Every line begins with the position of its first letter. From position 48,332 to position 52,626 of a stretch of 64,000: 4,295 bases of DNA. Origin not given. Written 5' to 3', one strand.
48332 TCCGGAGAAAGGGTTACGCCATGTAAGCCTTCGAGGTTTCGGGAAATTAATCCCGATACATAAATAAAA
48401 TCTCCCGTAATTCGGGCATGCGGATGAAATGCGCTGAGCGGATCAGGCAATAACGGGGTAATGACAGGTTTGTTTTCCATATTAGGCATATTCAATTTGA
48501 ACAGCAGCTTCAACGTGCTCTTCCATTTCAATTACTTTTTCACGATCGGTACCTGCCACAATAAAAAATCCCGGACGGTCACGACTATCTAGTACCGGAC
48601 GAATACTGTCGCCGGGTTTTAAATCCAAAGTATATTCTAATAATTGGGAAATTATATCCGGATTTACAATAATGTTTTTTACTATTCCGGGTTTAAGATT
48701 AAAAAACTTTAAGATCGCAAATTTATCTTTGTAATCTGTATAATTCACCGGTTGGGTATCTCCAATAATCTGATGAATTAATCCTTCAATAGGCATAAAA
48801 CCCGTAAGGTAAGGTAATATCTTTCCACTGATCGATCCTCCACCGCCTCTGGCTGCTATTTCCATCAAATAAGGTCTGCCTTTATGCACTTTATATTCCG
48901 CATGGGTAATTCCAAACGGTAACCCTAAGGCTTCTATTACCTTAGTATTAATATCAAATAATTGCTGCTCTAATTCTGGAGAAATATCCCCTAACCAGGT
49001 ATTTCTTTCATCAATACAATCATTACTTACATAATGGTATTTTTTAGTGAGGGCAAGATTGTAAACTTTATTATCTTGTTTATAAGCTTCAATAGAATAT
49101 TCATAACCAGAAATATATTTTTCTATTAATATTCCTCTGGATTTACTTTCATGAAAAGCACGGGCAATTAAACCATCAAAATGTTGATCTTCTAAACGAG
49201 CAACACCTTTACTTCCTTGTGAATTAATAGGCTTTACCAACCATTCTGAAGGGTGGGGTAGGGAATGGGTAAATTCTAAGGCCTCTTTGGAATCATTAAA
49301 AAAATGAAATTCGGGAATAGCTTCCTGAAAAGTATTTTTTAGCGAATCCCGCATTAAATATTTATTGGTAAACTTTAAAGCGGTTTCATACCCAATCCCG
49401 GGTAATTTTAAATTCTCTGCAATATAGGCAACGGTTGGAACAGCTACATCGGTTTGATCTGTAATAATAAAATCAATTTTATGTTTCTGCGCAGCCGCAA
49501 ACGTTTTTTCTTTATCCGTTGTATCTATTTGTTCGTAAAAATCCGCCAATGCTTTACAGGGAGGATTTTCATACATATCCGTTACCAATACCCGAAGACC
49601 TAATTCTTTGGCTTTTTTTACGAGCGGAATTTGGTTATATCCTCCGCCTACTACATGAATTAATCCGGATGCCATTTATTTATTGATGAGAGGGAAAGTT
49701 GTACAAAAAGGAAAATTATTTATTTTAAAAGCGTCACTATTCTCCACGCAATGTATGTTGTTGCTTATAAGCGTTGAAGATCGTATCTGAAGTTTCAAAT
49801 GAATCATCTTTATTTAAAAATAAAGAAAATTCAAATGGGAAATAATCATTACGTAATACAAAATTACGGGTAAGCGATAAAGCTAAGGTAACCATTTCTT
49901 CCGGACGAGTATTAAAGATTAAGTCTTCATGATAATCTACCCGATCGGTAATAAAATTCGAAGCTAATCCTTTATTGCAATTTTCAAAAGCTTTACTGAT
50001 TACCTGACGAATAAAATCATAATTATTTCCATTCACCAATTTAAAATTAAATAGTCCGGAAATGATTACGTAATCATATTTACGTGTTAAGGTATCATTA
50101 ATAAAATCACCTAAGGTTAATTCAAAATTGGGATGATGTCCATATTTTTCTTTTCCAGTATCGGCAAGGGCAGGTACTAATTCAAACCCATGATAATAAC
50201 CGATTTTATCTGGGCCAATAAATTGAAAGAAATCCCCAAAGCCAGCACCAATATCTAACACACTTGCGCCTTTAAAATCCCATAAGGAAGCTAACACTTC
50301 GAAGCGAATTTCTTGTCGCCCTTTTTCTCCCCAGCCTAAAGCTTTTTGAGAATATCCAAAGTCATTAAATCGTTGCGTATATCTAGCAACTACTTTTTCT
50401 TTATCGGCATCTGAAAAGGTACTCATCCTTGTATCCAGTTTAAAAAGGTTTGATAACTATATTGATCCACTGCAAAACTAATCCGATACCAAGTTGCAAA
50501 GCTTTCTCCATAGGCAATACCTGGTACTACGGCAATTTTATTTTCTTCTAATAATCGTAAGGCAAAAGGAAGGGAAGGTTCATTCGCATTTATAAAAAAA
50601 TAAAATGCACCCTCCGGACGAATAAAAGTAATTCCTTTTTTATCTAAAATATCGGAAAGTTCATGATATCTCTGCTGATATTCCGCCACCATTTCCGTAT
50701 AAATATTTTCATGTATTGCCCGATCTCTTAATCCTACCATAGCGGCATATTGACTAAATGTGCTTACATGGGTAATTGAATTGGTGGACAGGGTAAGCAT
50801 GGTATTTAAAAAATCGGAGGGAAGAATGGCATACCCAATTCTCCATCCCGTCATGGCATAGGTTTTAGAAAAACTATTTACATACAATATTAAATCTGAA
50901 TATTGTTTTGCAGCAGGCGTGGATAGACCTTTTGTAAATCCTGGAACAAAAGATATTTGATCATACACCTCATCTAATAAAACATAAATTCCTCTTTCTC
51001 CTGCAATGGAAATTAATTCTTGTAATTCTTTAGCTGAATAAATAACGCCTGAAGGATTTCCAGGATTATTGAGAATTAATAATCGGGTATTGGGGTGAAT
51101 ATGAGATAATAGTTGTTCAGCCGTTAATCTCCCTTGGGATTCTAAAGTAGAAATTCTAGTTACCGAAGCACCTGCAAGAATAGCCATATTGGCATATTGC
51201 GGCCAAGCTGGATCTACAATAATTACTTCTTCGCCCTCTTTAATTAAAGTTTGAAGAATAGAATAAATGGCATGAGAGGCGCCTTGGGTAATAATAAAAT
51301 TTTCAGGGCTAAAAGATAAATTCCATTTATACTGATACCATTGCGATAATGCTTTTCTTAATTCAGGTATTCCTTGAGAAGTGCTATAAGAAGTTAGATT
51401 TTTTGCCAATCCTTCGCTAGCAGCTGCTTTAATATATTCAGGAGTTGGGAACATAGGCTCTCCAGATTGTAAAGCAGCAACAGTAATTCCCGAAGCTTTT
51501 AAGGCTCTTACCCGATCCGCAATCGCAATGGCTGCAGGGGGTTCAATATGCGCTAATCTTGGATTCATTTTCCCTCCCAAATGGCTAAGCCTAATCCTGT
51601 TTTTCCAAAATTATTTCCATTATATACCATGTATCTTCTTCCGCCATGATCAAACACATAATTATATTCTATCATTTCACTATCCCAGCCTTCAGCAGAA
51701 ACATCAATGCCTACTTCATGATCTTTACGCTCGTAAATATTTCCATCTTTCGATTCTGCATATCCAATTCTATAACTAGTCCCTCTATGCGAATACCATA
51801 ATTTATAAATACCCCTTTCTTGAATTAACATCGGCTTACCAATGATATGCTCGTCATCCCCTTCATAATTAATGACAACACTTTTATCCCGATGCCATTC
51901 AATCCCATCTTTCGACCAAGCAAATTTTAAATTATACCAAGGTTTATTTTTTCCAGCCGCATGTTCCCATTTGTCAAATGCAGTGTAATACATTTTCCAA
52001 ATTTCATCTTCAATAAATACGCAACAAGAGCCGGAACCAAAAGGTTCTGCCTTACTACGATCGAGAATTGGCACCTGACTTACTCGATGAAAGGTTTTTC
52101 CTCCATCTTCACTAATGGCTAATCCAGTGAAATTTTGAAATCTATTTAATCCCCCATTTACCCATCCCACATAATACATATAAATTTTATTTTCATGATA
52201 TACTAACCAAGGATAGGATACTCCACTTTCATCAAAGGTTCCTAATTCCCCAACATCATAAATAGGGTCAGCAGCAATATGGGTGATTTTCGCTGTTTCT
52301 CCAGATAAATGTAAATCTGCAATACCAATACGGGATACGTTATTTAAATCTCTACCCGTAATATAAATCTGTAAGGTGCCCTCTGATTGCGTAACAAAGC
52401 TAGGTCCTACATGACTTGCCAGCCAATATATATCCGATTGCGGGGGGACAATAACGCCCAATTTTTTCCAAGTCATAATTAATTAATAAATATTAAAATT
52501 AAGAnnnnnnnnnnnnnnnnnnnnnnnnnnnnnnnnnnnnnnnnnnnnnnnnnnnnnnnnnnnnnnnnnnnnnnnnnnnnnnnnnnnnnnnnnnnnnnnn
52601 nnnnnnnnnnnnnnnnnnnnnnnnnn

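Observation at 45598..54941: Nine-gene operon joining a polyprenyl-phosphate GT2 and a YfhO-like GT-C transferase with amino-acid-type tailoring enzymes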

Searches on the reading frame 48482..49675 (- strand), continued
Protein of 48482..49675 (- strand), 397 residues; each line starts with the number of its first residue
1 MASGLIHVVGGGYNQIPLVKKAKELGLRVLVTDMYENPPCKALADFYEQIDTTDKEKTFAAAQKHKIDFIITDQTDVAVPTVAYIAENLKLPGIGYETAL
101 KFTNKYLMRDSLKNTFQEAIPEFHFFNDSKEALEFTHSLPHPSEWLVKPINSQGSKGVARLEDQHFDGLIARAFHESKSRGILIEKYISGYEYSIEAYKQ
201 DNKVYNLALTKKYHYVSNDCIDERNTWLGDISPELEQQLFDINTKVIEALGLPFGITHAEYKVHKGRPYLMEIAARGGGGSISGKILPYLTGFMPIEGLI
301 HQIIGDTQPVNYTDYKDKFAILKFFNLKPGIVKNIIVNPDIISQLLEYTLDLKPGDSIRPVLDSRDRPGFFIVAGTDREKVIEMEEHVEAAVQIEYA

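Call 47: find_encoding_contigs(protein=P0010, flank=10000, max_places=1)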
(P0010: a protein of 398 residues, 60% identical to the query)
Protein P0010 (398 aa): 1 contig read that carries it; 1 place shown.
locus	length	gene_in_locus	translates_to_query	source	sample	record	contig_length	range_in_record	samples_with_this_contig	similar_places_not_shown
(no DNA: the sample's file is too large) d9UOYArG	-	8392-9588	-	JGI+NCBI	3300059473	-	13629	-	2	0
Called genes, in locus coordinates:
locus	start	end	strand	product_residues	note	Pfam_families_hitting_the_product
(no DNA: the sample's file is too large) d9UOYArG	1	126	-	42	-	?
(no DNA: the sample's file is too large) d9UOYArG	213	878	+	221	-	PF04376:ATE_N (weak), PF04377:ATE_C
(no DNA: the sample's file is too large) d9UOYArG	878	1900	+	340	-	PF01408:GFO_IDH_MocA, PF02894:GFO_IDH_MocA_C, PF22725:GFO_IDH_MocA_C3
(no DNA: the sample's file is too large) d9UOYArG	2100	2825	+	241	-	PF04909:Amidohydro_2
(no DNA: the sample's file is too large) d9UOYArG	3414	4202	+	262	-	-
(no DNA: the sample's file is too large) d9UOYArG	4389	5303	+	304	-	-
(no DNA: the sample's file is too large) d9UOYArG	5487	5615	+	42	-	-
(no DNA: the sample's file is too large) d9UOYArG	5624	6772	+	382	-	PF00155:Aminotran_1_2, PF00266:Aminotran_5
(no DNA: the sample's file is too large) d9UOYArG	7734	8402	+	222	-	PF08241:Methyltransf_11 (faint), PF13649:Methyltransf_25 (weak)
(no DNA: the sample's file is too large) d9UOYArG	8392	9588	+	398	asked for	PF01071:GARS_A (weak), PF02655:ATP-grasp_3, PF13535:ATP-grasp_4, PF18603:LAL_C2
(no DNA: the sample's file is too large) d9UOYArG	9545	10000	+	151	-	PF01042:Ribonuc_L-PSP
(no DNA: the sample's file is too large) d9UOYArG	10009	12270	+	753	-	-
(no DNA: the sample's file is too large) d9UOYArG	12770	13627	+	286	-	?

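Call 50: search_protein_families(library=pfam, proteins=[L053:2683-4236:+, L053:8174-9187:-], max_evalue=1)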
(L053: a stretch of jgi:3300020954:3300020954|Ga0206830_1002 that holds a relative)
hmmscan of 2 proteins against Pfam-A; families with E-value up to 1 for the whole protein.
L053:2683-4236:+ (517 aa): 1 family
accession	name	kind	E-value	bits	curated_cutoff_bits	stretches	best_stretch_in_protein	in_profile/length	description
PF13231.12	PMT_2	-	5.5e-06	27.1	26.1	1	105-237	24-154/160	Dolichyl-phosphate-mannose-protein mannosyltransferase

L053:8174-9187:- (337 aa): 2 families
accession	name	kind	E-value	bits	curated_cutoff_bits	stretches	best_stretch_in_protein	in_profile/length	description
PF00682.25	HMGL-like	-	3.6e-36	125.3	29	1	2-256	2-258/260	HMGL-like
PF07836.16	DmpG_comm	-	2.2e-06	27.5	27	1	267-313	1-47/63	DmpG-like communication domain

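Call 83: search_protein_families(library=ncbifam, proteins=[L053:2683-4236:+], max_evalue=1)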
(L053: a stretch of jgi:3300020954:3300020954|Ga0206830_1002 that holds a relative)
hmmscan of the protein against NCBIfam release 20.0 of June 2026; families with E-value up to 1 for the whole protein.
L053:2683-4236:+ (517 aa): 1 family
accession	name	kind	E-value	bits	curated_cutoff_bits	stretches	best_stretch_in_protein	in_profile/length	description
NF047440.1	LA3751_2_3_fam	subfamily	7.8e-07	28.3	200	1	100-254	96-249/460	LA_3751/LA_3752 family putative glycosyltransferase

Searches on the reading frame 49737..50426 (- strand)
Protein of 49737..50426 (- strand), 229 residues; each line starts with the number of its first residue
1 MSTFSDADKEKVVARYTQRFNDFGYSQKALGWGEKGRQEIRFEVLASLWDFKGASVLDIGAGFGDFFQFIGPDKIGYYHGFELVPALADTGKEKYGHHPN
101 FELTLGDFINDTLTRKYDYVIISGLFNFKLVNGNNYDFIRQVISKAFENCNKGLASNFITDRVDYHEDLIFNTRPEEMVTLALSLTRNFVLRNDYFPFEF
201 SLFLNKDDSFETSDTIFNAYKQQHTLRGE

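Call 3: search_protein_families(library=pfam, proteins=[window:49737-50426:-], max_evalue=0.01)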
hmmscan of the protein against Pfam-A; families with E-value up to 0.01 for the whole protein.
window:49737-50426:- (229 aa): 3 families
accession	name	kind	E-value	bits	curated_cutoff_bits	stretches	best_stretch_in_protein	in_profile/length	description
PF08242.18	Methyltransf_12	-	6.4e-05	24.1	30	1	57-129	1-78/98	Methyltransferase domain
PF13649.12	Methyltransf_25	-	0.0008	20.5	27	1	56-128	1-76/97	Methyltransferase domain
PF13489.12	Methyltransf_23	-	0.0078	16.4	27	0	46-123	14-88/164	Methyltransferase domain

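Call 4: search_protein_families(library=ncbifam, proteins=[window:49737-50426:-], max_evalue=0.01)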
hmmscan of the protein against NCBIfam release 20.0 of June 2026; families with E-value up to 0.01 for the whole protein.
window:49737-50426:- (229 aa): 2 families
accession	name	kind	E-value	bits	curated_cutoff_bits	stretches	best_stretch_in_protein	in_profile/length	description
NF008686.0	PRK11705.1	equivalog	0.0023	17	400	1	52-148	167-258/383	cyclopropane fatty acyl phospholipid synthase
TIGR00755.1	ksgA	equivalog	0.0079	15.5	171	0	46-118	23-94/256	16S rRNA (adenine(1518)-N(6)/adenine(1519)-N(6))-dimethyltransferase RsmA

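Call 23: search_protein_families(library=pfam, proteins=[window:49737-50426:-], max_evalue=10)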
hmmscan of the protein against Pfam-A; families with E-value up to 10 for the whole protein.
window:49737-50426:- (229 aa): 4 families
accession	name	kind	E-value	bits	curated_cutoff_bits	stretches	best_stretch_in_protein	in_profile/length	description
PF08242.18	Methyltransf_12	-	6.4e-05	24.1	30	1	57-129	1-78/98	Methyltransferase domain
PF13649.12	Methyltransf_25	-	0.0008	20.5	27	1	56-128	1-76/97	Methyltransferase domain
PF13489.12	Methyltransf_23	-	0.0078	16.4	27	1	46-123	14-88/164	Methyltransferase domain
PF21032.3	PROPPIN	-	0.14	11.7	30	1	165-225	244-304/345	PROPPIN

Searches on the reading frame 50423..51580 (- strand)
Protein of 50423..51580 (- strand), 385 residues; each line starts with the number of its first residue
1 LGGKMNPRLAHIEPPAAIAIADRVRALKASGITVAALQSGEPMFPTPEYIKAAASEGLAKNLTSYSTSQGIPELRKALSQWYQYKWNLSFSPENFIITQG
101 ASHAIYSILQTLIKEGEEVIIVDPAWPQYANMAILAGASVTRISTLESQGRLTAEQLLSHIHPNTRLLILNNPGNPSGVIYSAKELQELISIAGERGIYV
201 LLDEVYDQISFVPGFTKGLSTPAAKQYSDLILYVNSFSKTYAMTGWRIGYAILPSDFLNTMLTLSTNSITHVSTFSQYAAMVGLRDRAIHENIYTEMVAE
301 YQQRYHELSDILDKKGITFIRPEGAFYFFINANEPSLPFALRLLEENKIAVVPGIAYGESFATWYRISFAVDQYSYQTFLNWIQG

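Call 3: search_protein_families(library=pfam, proteins=[window:50423-51580:-], max_evalue=0.01)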
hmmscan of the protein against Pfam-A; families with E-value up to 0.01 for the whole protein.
window:50423-51580:- (385 aa): 4 families
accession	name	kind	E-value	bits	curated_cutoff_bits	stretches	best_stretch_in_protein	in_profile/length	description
PF00155.27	Aminotran_1_2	-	5.1e-63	213.9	19.7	1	36-375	5-353/361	Aminotransferase class I and II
PF00266.25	Aminotran_5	-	2.5e-09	37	21.5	1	67-205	41-177/371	Aminotransferase class-V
PF01212.27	Beta_elim_lyase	-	9e-05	22.4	27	1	109-203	64-168/288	Beta-eliminating lyase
PF01053.26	Cys_Met_Meta_PP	-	0.0007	18.7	27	1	101-206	76-176/381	Cys/Met metabolism PLP-dependent enzyme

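Call 4: search_protein_families(library=ncbifam, proteins=[window:50423-51580:-], max_evalue=0.01)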
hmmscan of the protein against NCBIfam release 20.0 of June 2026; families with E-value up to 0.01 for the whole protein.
window:50423-51580:- (385 aa): 84 families (the best 25 are shown)
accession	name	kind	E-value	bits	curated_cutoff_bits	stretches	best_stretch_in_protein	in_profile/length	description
NF041091.1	asp_aminotase_Arch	equivalog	2.1e-86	290.1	550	1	10-375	5-363/376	aspartate aminotransferase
NF041364.1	GntC_guanitoxin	equivalog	1.6e-76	257.5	415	1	37-373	3-343/356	guanitoxin biosynthesis PLP-dependent (S)-gamma-hydroxy-L-arginine cyclodehydratase GntC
NF004769.0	PRK06107.1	equivalog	3.2e-74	250.1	617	1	7-372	8-383/402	aspartate transaminase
NF004770.0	PRK06108.1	subfamily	1.7e-72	244.5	422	1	34-374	38-379/396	pyridoxal phosphate-dependent aminotransferase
NF005817.0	PRK07683.1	equivalog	1.7e-72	244.3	575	1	32-373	28-367/387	aminotransferase A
NF006229.0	PRK08361.1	equivalog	3.7e-67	227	624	1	33-374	34-375/391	aspartate aminotransferase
NF005816.0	PRK07682.1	equivalog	9.4e-65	218.7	620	1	29-372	26-368/390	aminotransferase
NF006514.0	PRK08960.1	equivalog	2.4e-64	217.6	554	1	5-369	5-367/388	pyridoxal phosphate-dependent aminotransferase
NF004975.0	PRK06348.1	equivalog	4e-64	217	549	1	33-377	30-373/384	pyridoxal phosphate-dependent aminotransferase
NF005588.0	PRK07309.1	equivalog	7.8e-63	212.7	576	1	34-374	32-373/391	pyridoxal phosphate-dependent aminotransferase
NF005601.0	PRK07337.1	equivalog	1.5e-61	208.7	496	1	5-372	8-377/394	pyridoxal phosphate-dependent aminotransferase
TIGR03540.1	DapC_direct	equivalog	1.9e-56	191.6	593.25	1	6-373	3-370/383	LL-diaminopimelate aminotransferase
NF005744.0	PRK07568.1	subfamily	1.6e-54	185.3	389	1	26-330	24-324/398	pyridoxal phosphate-dependent aminotransferase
NF005305.0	PRK06836.1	equivalog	2.4e-54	185.1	376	1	40-374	42-378/396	pyridoxal phosphate-dependent aminotransferase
NF006756.0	PRK09276.1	subfamily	1.3e-52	179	507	1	6-374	5-373/387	LL-diaminopimelate aminotransferase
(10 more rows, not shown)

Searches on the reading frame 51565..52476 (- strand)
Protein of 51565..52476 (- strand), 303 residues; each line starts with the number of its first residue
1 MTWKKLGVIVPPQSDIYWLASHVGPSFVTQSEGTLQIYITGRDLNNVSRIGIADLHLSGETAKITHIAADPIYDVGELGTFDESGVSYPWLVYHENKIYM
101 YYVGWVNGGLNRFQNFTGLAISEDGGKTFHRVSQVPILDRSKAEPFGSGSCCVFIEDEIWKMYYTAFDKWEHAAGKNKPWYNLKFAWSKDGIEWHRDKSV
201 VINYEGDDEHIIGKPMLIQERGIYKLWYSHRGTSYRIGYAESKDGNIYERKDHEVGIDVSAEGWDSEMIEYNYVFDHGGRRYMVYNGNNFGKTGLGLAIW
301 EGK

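Call 3: search_protein_families(library=pfam, proteins=[window:51565-52476:-], max_evalue=0.01)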
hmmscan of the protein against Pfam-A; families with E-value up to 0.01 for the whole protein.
window:51565-52476:- (303 aa): 0 families

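Call 4: search_protein_families(library=ncbifam, proteins=[window:51565-52476:-], max_evalue=0.01)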
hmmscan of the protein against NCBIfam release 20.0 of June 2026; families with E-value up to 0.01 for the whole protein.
window:51565-52476:- (303 aa): 2 families
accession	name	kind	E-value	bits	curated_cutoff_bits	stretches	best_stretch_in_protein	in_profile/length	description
NF052550.1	BManbPhaseBMBP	equivalog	9.7e-10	38.3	450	1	63-209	3-144/296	beta-1,2-mannobiose phosphorylase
NF058598.1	BetMansidBT3780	equivalog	0.0012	18.1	550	0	154-209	68-121/366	beta-1,2-mannosidase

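Call 20: search_solved_structures(query=window:51565-52476:-, max_evalue=10)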
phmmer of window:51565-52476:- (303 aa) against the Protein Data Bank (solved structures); distinct sequences matched with E-value up to 10: 8.
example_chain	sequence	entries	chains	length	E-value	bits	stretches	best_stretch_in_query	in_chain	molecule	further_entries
9fj8_A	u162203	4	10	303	4.7e-05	26.5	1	151-252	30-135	1,2-beta-oligomannan phosphorylase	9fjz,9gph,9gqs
4u6d_A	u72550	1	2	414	0.0033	20.5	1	2-157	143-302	Conserved hypothetical periplasmic protein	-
3r4y_A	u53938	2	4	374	0.0052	19.8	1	69-109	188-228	Glycosyl hydrolase family 32, N terminal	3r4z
4onz_A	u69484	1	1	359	0.078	15.9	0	234-257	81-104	putative glycoside hydrolase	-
9l0a_E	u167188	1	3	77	0.18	14.7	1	72-117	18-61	Photosystem I reaction center subunit IV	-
1pse_A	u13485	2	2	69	0.37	13.7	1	72-116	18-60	PHOTOSYSTEM I ACCESSORY PROTEIN E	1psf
6kif_E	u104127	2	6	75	0.49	13.3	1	72-116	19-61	Photosystem I reaction center subunit IV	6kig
6kmw_aE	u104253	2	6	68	0.78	12.6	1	72-112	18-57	Photosystem I reaction center subunit IV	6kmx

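Call 23: search_protein_families(library=pfam, proteins=[window:51565-52476:-], max_evalue=10)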
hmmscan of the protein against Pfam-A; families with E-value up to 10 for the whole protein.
window:51565-52476:- (303 aa): 2 families
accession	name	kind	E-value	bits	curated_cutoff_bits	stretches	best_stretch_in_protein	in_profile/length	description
PF02427.23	PSI_PsaE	-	0.044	13.9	27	1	74-103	19-45/60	Photosystem I reaction centre subunit IV / PsaE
PF02012.26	BNR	-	1.9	9.2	27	1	121-131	2-12/12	BNR/Asp-box repeat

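Call 56: search_solved_structures(query=A3, max_evalue=1)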
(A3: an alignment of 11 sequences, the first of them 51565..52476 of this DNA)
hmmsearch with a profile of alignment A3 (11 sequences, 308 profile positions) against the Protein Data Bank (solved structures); distinct sequences matched with E-value up to 1: 46.
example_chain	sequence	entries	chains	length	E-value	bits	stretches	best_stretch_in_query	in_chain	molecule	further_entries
9fj8_A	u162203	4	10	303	3.7e-11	46.2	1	135-258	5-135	1,2-beta-oligomannan phosphorylase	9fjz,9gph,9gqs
7fip_A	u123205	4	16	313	2.6e-09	40.1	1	135-256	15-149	Beta-1,2-mannobiose phosphorylase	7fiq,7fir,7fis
3r4y_A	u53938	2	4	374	4.3e-08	36.1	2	70-146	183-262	Glycosyl hydrolase family 32, N terminal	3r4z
4ak6_A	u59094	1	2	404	2.8e-06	30.1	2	80-148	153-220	ANHYDRO-ALPHA-L-GALACTOSIDASE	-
4ak5_A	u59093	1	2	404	4.4e-06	29.5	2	80-148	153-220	ANHYDRO-ALPHA-L-GALACTOSIDASE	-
4ak7_A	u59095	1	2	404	4.5e-06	29.5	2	80-148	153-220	ANHYDRO-ALPHA-L-GALACTOSIDASE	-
5mui_A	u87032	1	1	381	1.5e-05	27.8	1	91-305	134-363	Beta-galactosidase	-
5mt2_A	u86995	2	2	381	2e-05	27.4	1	91-305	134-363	Beta-galactosidase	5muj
3p2n_A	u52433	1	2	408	8.6e-05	25.3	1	76-148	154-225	3,6-anhydro-alpha-L-galactosidase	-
4onz_A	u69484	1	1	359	0.0007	22.3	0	240-261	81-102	putative glycoside hydrolase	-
5ta7_A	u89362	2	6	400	0.00079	22.1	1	243-292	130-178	Glycoside Hydrolase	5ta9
3kst_A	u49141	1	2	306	0.01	18.4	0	259-303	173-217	Endo-1,4-beta-xylanase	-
9l0a_E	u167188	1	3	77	0.014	18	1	66-117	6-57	Photosystem I reaction center subunit IV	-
6vpv_E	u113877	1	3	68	0.048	16.2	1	66-118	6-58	Photosystem I reaction center subunit IV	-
1pse_A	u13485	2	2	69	0.087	15.4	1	67-114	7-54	PHOTOSYSTEM I ACCESSORY PROTEIN E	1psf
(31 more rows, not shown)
